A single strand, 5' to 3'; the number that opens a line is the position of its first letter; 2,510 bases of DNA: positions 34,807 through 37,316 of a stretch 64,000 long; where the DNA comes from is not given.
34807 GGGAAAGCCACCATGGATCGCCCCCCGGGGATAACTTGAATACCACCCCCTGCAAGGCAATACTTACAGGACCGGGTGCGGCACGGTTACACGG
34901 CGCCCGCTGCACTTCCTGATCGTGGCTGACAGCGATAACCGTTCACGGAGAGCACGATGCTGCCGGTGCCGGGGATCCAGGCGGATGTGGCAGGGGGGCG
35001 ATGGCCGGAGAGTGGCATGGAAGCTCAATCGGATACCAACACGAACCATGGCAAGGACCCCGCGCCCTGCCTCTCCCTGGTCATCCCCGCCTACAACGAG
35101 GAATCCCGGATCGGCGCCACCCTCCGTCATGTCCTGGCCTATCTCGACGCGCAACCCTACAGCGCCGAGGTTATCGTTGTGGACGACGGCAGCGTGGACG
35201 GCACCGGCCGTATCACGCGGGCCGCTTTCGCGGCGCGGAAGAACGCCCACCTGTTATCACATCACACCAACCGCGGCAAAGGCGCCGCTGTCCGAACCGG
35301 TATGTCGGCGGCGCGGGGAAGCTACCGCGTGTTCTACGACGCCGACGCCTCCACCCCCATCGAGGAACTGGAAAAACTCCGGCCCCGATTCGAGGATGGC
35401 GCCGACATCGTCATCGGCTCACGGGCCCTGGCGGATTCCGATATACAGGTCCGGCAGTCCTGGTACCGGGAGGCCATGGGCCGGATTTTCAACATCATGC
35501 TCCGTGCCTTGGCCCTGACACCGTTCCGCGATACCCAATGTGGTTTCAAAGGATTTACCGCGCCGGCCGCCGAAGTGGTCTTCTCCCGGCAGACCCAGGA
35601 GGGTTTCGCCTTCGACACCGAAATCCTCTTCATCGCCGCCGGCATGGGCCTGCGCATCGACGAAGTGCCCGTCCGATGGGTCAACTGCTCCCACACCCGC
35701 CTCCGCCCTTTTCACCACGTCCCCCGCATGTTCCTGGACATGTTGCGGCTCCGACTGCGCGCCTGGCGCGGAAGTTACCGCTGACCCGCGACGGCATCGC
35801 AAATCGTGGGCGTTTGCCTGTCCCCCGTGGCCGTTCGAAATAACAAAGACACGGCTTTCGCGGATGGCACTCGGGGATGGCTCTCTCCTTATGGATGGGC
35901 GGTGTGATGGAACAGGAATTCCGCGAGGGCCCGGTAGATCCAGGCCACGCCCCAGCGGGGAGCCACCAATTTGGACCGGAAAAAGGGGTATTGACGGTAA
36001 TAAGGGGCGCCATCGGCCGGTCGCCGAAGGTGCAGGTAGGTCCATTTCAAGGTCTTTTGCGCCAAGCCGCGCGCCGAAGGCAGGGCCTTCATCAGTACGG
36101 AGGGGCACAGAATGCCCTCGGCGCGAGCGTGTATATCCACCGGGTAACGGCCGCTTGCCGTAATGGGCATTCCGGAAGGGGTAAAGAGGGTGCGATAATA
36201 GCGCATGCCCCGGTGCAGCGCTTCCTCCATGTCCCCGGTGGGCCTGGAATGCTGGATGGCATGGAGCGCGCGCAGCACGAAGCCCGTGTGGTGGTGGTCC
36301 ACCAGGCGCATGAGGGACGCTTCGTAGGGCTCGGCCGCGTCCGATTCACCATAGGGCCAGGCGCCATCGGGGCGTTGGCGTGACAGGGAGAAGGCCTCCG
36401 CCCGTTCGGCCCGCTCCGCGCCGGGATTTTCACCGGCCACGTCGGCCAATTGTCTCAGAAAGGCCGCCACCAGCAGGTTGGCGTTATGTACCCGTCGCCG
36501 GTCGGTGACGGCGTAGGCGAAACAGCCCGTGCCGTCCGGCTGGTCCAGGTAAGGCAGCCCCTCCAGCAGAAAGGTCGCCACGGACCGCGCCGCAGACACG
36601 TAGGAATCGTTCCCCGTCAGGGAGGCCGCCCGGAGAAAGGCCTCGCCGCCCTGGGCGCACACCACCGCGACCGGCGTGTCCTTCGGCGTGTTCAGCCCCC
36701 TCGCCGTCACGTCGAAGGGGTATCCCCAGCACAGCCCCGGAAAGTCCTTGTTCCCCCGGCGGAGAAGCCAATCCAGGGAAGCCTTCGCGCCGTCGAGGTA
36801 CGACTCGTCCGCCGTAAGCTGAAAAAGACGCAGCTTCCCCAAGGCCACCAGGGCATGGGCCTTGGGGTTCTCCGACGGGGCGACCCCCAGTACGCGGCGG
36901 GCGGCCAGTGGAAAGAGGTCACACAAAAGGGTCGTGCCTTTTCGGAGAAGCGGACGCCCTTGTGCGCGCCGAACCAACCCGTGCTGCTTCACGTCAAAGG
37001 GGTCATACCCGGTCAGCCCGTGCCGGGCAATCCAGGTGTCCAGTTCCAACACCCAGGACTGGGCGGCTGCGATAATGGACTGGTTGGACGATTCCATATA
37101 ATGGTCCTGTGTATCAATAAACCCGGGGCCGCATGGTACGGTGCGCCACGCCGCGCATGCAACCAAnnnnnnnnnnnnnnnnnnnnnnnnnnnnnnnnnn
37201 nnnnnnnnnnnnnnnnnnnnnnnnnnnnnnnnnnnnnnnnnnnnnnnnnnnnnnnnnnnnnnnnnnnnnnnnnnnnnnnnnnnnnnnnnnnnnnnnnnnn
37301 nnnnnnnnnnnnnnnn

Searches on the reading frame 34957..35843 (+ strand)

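Call 11: search_protein_families(library=pfam, proteins=[window:34957-35784:+, window:35001-35843:+], max_evalue=0.001)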
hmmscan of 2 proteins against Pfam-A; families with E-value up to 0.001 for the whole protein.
window:34957-35784:+ (275 aa): 3 families
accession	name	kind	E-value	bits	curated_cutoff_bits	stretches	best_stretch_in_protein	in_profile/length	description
PF00535.33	Glycos_transf_2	-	6.4e-30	104.7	23.3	1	40-191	1-150/168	Glycosyl transferase family 2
PF13641.12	Glyco_tranf_2_3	-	3.3e-08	34.3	27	1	39-182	3-149/230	Glycosyltransferase like family 2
PF10111.15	Glyco_tranf_2_2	-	5.1e-07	29.9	27.3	1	40-141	1-102/276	Glycosyltransferase like family 2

window:35001-35843:+ (280 aa): 0 families

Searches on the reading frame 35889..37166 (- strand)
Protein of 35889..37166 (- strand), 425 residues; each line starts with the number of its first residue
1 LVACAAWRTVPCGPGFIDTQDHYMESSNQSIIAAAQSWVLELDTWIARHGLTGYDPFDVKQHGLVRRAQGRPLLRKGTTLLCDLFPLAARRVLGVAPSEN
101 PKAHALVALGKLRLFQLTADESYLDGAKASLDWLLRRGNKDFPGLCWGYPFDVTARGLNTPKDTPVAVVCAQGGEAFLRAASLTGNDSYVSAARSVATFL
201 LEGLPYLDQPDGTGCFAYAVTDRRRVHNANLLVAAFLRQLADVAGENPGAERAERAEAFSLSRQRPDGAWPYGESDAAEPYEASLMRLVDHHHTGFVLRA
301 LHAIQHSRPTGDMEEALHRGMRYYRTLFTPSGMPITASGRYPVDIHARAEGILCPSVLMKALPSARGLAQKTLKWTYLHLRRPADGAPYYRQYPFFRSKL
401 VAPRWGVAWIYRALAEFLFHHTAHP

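Call 11: search_protein_families(library=pfam, proteins=[window:35889-37166:-], max_evalue=0.001)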
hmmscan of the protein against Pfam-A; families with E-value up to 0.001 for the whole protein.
window:35889-37166:- (425 aa): 0 families

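Call 74: search_protein_families(library=pfam, proteins=[window:35889-37166:-], max_evalue=1)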
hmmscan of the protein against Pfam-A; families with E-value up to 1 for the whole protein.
window:35889-37166:- (425 aa): 1 family
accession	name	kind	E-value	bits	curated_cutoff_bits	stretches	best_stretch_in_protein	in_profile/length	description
PF06662.19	C5-epim_C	-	0.065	13.2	23.3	0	172-199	33-60/188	D-glucuronyl C5-epimerase C-terminus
